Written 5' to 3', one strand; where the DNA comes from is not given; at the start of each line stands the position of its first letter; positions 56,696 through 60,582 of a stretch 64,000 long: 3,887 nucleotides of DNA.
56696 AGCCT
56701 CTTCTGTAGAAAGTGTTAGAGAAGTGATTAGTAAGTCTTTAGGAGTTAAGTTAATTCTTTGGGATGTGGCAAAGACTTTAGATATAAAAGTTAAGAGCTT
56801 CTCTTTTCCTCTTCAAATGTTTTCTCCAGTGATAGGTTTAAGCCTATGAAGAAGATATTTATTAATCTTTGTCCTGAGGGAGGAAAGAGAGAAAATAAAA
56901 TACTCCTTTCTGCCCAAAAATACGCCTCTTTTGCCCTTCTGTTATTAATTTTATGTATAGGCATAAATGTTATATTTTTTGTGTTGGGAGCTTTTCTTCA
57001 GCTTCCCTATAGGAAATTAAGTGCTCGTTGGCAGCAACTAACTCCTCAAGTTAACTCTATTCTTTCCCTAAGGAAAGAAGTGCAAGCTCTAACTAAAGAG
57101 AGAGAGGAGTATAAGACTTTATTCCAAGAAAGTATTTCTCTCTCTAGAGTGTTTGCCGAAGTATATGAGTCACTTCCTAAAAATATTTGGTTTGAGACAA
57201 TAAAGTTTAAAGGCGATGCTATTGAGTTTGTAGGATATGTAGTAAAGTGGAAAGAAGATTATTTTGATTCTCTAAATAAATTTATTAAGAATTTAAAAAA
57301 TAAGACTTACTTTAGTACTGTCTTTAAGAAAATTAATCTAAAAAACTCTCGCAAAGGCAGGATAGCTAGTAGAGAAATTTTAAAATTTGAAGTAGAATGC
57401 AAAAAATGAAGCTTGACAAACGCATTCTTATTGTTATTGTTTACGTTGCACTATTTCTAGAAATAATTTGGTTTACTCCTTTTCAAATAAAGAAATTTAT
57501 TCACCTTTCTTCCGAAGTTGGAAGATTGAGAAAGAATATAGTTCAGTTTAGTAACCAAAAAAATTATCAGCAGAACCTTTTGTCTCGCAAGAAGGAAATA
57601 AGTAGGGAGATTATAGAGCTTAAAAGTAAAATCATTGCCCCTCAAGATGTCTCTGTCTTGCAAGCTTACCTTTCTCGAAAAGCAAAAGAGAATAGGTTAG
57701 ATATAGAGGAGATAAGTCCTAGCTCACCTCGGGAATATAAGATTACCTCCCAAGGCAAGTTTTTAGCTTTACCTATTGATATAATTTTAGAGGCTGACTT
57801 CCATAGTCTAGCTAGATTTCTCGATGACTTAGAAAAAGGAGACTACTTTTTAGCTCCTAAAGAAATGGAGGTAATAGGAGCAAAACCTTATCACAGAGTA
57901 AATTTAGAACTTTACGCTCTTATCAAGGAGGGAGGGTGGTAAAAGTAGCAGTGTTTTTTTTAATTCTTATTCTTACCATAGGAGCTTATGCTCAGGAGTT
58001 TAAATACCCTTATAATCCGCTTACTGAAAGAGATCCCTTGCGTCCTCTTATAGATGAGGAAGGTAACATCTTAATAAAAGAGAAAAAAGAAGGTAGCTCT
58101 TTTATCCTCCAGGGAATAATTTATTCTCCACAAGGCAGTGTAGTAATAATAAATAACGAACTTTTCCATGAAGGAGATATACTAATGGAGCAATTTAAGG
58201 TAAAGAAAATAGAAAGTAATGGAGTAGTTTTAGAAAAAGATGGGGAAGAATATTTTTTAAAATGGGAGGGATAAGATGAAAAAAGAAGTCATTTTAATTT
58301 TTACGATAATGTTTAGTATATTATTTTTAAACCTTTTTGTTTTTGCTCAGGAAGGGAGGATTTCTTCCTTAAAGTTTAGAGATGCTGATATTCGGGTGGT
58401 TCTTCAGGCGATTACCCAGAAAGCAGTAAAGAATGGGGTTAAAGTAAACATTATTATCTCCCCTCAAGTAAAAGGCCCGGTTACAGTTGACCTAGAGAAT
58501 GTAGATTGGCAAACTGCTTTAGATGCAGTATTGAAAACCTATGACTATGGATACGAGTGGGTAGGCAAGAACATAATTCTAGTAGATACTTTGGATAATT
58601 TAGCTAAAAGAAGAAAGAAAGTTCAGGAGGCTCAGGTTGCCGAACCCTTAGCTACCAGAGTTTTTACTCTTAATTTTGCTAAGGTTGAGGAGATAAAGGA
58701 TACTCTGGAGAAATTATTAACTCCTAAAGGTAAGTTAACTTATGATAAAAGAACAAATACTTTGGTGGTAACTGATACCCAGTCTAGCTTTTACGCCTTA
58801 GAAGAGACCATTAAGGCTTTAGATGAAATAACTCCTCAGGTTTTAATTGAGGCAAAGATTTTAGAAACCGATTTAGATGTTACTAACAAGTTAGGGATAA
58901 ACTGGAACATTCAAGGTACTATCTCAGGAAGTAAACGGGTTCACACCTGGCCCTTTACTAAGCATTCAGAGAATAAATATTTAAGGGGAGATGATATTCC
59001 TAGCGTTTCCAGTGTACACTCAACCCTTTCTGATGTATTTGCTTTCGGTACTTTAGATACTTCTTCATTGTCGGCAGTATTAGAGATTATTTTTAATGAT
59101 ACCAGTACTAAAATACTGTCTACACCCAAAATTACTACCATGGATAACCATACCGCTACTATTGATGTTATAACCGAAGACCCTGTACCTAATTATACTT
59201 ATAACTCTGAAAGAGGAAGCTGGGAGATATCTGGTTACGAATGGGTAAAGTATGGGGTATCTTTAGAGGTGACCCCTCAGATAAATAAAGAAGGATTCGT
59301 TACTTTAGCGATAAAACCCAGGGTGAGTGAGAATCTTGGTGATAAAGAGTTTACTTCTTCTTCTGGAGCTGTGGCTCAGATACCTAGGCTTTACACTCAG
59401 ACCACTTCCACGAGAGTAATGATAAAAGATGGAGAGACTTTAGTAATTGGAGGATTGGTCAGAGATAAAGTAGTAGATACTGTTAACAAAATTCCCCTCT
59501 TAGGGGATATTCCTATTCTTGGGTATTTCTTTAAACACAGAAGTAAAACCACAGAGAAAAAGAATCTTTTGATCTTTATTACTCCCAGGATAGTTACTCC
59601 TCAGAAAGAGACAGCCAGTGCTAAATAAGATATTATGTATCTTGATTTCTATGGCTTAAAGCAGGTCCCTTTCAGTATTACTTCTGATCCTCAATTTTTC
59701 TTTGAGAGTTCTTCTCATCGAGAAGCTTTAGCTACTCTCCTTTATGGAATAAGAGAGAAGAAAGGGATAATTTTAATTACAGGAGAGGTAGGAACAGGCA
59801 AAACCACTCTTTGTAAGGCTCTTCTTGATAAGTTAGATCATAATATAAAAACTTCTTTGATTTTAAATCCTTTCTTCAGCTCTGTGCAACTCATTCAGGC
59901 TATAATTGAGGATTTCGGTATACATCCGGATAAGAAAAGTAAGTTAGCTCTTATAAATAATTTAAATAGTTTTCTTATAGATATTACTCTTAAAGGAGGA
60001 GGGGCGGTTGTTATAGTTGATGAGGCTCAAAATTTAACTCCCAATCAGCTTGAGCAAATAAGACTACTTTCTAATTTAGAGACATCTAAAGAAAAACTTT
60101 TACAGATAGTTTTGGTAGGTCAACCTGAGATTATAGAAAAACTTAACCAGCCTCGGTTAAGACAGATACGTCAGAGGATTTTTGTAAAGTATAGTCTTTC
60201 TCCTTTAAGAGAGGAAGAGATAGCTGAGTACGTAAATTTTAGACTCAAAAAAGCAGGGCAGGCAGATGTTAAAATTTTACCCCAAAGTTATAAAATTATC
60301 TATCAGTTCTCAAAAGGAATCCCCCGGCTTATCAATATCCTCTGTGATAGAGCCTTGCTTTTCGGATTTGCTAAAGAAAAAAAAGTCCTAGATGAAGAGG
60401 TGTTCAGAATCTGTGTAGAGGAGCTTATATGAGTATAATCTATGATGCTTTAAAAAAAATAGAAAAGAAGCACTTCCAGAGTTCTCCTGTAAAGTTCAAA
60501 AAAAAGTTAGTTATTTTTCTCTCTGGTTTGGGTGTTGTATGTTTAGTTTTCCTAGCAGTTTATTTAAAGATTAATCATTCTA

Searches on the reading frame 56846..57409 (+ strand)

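Call 49: search_protein_families(library=pfam, proteins=[window:56846-57409:+], max_evalue=0.001)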
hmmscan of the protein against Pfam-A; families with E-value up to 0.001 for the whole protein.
window:56846-57409:+ (187 aa): 1 family
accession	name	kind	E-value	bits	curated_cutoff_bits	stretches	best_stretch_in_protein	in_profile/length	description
PF05137.18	PilN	-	8.1e-08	32.6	22.8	1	101-186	1-77/78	Fimbrial assembly protein (PilN)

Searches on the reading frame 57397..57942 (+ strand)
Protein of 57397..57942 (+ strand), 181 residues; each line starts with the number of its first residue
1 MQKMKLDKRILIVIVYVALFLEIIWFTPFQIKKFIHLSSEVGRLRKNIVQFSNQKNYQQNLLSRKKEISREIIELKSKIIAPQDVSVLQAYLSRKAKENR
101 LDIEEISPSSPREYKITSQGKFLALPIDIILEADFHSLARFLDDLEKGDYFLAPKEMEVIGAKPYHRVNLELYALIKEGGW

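Call 49: search_protein_families(library=pfam, proteins=[window:57397-57942:+], max_evalue=0.001)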
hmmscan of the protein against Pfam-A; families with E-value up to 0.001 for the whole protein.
window:57397-57942:+ (181 aa): 1 family
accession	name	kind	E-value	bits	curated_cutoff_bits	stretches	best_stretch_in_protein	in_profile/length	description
PF04350.18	PilO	-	0.00013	22.6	22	1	43-145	10-107/145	Pilus assembly protein, PilO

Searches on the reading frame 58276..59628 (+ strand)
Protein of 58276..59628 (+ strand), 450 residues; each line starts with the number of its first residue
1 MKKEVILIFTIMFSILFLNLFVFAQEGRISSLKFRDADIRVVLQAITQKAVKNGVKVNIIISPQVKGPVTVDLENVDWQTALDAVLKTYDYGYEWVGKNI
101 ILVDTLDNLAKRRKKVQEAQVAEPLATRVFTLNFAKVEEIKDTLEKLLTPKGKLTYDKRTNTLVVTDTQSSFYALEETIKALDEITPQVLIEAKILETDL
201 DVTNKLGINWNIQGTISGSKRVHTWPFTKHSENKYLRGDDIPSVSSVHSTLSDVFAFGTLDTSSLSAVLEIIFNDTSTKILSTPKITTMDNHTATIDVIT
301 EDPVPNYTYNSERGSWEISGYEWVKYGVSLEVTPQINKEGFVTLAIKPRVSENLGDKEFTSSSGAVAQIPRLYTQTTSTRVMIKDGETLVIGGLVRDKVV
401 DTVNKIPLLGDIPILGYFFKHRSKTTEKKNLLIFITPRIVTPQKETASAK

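Call 49: search_protein_families(library=pfam, proteins=[window:58276-59628:+], max_evalue=0.001)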
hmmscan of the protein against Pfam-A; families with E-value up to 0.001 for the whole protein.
window:58276-59628:+ (450 aa): 4 families
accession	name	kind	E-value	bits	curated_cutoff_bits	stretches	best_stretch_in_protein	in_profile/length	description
PF00263.26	Secretin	-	3.4e-48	163.9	27.5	1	274-440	4-168/169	Bacterial type II and III secretion system protein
PF03958.22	Secretin_N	-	7.1e-13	49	28.2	1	127-184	1-65/69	Bacterial type II/III secretion system short domain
PF07660.19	STN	-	2.7e-08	33.9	28.4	1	57-102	1-49/52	Secretin and TonB N terminus short domain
PF21305.2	type_II_gspD_N0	-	0.00021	21.5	27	1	32-75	1-43/71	GspD-like, N0 domain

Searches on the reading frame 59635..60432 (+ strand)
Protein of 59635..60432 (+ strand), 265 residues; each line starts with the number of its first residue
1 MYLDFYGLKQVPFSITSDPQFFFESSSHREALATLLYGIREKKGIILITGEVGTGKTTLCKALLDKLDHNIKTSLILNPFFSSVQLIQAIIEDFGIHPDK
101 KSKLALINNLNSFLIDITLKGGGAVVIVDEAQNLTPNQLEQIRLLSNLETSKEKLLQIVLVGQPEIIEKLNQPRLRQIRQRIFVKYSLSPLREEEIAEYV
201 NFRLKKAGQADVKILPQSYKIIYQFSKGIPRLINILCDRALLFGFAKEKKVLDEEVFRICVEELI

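Call 49: search_protein_families(library=pfam, proteins=[window:59635-60432:+], max_evalue=0.001)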
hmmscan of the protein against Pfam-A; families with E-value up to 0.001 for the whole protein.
window:59635-60432:+ (265 aa): 20 families
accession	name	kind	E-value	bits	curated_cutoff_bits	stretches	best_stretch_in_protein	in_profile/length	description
PF13401.12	AAA_22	-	4.6e-27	95.3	27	1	41-170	3-130/130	AAA domain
PF13191.12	AAA_16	-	2.2e-11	45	32.6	1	26-156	6-165/167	AAA ATPase domain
PF09848.15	SLFN-g3_helicase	-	1.3e-06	28.4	24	1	44-169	2-129/354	Schlafen group 3, DNA/RNA helicase domain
PF20720.3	nSTAND3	-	2.1e-05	24.7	27.2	1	22-69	1-43/155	Novel STAND NTPase 3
PF00437.27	T2SSE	-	2.2e-05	23.8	24.9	1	28-70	127-169/370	Type II/IV secretion system protein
PF02367.23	TsaE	-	2.5e-05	24.7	26.6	1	26-71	4-49/128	Threonylcarbamoyl adenosine biosynthesis protein TsaE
PF02562.22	PhoH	-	2.6e-05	24.3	27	0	124-142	121-139/205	PhoH-like protein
PF00004.35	AAA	-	4.1e-05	24.5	21.2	1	46-184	1-129/131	ATPase family associated with various cellular activities (AAA)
PF13604.12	AAA_30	-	4.7e-05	23.6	27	1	41-164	16-125/191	AAA domain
PF02492.25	cobW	-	0.00011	22.3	20.7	1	45-82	2-39/180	CobW/HypB/UreG, nucleotide-binding domain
PF07693.20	KAP_NTPase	-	0.00016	21.4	20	1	30-154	6-148/293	KAP family P-loop domain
PF12775.13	AAA_7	-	0.00019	21.5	25.8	1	40-92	30-83/181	P-loop containing dynein motor region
PF13245.12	AAA_19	-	0.00027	21.6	25.1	0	43-163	11-125/134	AAA domain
PF13238.12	AAA_18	-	0.00031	21.6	29.4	1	46-93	1-44/128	AAA domain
PF24883.2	NPHP3_N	-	0.00045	20.9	24.8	0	42-73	21-52/164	Nephrocystin 3, N-terminal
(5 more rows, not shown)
